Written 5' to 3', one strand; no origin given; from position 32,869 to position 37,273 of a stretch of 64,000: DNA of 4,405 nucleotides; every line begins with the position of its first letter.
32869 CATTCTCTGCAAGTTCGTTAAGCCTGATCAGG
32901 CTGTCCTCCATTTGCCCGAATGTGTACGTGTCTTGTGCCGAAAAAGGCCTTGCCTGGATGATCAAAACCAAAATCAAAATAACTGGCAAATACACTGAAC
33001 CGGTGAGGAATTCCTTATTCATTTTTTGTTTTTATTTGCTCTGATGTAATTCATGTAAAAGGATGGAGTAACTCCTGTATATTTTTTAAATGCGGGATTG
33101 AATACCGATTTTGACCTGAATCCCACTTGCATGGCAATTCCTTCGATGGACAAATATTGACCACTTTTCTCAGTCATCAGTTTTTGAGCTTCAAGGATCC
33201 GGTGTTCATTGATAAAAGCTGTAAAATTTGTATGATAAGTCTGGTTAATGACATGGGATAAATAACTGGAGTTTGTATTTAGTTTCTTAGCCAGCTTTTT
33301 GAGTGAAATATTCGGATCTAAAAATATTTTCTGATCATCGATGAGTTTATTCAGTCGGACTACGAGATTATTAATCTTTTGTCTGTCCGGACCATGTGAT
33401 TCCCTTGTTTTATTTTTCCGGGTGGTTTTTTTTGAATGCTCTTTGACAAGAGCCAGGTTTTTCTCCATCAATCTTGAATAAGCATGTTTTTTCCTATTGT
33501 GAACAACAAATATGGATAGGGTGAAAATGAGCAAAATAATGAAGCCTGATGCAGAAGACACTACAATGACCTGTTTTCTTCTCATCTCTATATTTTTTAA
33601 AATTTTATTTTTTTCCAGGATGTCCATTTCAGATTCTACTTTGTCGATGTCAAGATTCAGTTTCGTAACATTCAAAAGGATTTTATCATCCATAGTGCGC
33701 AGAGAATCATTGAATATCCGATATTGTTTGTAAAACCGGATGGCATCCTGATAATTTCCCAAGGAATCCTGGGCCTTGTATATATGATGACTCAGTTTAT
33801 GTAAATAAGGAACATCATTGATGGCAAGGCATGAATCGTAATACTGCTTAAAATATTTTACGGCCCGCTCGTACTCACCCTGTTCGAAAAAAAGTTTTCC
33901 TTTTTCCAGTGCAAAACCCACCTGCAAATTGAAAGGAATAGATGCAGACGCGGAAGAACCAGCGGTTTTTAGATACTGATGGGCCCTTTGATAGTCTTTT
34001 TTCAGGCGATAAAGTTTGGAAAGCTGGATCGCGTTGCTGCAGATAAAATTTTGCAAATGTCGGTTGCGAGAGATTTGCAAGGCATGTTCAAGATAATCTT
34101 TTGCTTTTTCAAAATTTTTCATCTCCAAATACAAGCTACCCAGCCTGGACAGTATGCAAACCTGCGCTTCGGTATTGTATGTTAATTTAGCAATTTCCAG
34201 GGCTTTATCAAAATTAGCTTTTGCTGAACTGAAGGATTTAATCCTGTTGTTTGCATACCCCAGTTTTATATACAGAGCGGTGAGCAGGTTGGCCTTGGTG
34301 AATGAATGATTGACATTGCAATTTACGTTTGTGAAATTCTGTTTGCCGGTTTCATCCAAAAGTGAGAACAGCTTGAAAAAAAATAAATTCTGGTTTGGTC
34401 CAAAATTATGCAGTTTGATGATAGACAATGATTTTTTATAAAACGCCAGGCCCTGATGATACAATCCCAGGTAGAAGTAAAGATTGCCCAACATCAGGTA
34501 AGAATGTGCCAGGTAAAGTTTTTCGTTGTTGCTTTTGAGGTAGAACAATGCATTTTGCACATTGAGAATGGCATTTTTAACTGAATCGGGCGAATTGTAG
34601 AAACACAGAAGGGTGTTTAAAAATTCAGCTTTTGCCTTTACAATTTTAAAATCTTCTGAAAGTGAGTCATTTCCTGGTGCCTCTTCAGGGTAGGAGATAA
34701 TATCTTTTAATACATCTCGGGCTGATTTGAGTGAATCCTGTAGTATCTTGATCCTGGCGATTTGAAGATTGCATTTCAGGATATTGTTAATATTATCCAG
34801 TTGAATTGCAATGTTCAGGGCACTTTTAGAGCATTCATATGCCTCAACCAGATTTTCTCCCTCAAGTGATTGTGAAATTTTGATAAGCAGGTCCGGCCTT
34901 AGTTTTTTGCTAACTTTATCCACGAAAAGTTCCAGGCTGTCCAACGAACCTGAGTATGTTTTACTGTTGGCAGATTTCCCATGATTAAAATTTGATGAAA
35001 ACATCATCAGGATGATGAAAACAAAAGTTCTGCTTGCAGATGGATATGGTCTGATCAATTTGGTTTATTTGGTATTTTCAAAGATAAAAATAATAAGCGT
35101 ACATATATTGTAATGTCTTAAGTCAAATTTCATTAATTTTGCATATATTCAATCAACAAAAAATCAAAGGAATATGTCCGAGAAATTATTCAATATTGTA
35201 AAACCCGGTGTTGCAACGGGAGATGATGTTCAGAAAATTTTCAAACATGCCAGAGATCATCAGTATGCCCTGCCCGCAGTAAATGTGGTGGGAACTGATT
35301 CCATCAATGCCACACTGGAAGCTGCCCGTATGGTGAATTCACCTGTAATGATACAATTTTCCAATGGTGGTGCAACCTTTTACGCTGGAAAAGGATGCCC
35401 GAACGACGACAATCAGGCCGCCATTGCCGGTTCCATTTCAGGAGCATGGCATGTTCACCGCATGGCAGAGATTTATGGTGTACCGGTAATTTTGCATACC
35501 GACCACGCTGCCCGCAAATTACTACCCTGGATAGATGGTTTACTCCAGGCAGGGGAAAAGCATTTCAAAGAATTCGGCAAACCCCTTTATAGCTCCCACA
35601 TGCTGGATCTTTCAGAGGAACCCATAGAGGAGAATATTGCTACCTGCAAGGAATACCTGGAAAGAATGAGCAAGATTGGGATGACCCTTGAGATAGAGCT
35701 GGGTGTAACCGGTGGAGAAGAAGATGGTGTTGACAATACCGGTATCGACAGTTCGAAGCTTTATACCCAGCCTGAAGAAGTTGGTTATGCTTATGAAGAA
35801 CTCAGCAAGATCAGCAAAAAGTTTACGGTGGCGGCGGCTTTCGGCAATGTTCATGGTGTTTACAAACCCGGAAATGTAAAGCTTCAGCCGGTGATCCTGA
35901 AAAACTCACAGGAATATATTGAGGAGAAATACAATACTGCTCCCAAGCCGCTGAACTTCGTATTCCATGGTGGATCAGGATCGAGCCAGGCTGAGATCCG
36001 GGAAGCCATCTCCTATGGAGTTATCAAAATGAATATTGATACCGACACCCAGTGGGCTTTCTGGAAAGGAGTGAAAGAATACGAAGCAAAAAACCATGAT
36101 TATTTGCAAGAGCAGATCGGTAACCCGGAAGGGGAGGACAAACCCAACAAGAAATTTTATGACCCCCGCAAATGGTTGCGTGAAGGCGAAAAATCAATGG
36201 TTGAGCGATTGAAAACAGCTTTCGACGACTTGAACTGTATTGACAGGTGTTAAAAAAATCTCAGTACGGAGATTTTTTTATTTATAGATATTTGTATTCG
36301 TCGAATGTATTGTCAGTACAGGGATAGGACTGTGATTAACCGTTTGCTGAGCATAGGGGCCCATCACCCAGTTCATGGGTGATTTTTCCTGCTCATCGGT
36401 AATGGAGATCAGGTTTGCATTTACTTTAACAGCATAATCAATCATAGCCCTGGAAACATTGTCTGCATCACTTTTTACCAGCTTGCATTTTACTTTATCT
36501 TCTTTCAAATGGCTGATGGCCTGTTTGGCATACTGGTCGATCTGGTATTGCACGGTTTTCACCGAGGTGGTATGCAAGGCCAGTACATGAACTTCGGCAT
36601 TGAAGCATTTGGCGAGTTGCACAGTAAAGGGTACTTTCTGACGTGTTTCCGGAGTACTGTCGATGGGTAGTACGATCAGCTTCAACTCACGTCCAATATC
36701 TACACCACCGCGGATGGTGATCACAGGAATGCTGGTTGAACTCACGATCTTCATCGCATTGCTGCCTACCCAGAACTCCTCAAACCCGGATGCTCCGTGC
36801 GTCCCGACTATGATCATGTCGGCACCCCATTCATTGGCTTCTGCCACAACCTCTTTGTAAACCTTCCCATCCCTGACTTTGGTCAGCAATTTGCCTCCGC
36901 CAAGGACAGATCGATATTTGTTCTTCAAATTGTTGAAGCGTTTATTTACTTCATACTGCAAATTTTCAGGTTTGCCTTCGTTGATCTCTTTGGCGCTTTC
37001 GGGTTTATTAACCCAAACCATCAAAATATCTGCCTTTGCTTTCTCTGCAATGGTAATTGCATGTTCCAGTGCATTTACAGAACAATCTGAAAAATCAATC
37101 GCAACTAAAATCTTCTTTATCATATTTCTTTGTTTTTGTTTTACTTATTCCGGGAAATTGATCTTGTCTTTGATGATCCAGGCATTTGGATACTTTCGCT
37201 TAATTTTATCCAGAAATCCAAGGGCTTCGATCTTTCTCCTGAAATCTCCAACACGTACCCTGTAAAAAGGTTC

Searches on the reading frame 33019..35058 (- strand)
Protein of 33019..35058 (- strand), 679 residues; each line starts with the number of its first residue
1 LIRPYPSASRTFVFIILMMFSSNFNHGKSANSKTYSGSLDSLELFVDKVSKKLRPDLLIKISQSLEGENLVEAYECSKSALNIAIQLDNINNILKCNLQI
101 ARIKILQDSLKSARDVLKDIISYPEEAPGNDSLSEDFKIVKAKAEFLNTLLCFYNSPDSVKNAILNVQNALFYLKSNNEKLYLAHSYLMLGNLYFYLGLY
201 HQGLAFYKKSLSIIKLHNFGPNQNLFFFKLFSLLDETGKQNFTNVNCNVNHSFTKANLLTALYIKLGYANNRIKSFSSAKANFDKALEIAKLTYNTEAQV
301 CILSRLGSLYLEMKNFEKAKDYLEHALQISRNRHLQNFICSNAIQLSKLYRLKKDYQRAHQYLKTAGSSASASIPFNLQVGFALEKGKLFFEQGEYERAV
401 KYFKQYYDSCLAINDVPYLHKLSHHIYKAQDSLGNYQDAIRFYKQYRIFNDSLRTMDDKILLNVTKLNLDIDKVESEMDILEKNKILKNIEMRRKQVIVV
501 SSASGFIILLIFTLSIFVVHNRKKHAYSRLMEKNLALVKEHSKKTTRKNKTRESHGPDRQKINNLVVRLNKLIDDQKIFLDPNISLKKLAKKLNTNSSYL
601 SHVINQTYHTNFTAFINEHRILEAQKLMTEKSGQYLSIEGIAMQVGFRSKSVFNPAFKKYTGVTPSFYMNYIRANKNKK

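Call 6: search_protein_families(library=pfam, proteins=[window:33019-35058:-], max_evalue=0.01)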
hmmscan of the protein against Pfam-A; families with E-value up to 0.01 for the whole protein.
window:33019-35058:- (679 aa): 16 families
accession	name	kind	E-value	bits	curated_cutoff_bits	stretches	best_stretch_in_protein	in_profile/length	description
PF13424.12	TPR_12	-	5.3e-20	71.8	30.1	2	262-331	5-76/77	Tetratricopeptide repeat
PF12833.13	HTH_18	-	2.1e-17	63.6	33.6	1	589-669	1-78/80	Helix-turn-helix domain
PF13181.12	TPR_8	-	4.1e-15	55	25.7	2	305-332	6-33/34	Tetratricopeptide repeat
PF00515.34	TPR_1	-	1.6e-13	50.3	27.8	2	302-332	3-33/34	Tetratricopeptide repeat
PF07719.23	TPR_2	-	1.1e-12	47.5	27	1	302-332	3-33/34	Tetratricopeptide repeat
PF13374.12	TPR_10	-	6.3e-10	39.2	27.5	1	303-331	5-33/42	Tetratricopeptide repeat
PF00165.29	HTH_AraC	-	9.7e-10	38.8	26.6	1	634-668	7-40/42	Bacterial regulatory helix-turn-helix proteins, AraC family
PF13428.12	TPR_14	-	4.2e-09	36.6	23.5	0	305-330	6-31/44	Tetratricopeptide repeat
PF17874.7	TPR_MalT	-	1.1e-08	35.3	45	1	261-403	41-184/336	MalT-like TPR region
PF14559.12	TPR_19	-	1.2e-06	29.2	25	0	276-332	7-57/68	Tetratricopeptide repeat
PF24885.1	TPR_NPHP3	-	3.6e-06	27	100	1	251-366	90-209/239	Nephrocystin-3 TPR domain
PF13176.12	TPR_7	-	1.1e-05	25.6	27.9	0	303-332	2-31/36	Tetratricopeptide repeat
PF13174.12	TPR_6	-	0.00017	22.4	26.3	0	386-406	6-26/33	Tetratricopeptide repeat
PF13371.12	TPR_9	-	0.0018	18.7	35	0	306-333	35-62/73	Tetratricopeptide repeat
PF13432.12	TPR_16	-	0.002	19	32.7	0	380-408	31-59/65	Tetratricopeptide repeat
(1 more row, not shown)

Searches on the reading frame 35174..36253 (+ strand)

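Call 6: search_protein_families(library=pfam, proteins=[window:35174-36253:+], max_evalue=0.01)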
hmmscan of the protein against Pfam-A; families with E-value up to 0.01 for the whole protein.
window:35174-36253:+ (359 aa): 1 family
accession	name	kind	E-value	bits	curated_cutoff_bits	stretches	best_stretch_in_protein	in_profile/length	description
PF01116.26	F_bP_aldolase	-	7.7e-87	291.8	25.5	1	18-357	2-276/277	Fructose-bisphosphate aldolase class-II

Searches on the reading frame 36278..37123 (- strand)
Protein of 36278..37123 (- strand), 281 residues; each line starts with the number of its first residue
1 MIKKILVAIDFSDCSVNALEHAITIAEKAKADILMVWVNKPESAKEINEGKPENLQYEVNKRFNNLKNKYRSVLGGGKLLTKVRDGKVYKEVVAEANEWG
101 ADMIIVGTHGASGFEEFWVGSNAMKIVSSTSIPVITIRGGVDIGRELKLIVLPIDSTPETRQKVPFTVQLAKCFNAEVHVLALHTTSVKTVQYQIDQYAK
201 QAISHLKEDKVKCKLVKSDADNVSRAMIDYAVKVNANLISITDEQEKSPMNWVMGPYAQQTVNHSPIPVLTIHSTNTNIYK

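Call 12: search_protein_families(library=pfam, proteins=[window:36278-37123:-], max_evalue=0.001)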
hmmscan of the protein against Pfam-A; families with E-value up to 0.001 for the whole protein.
window:36278-37123:- (281 aa): 1 family
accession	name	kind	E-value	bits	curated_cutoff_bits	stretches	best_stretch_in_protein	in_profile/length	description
PF00582.32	Usp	-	7.3e-36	124.3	24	2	1-138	1-141/141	Universal stress protein family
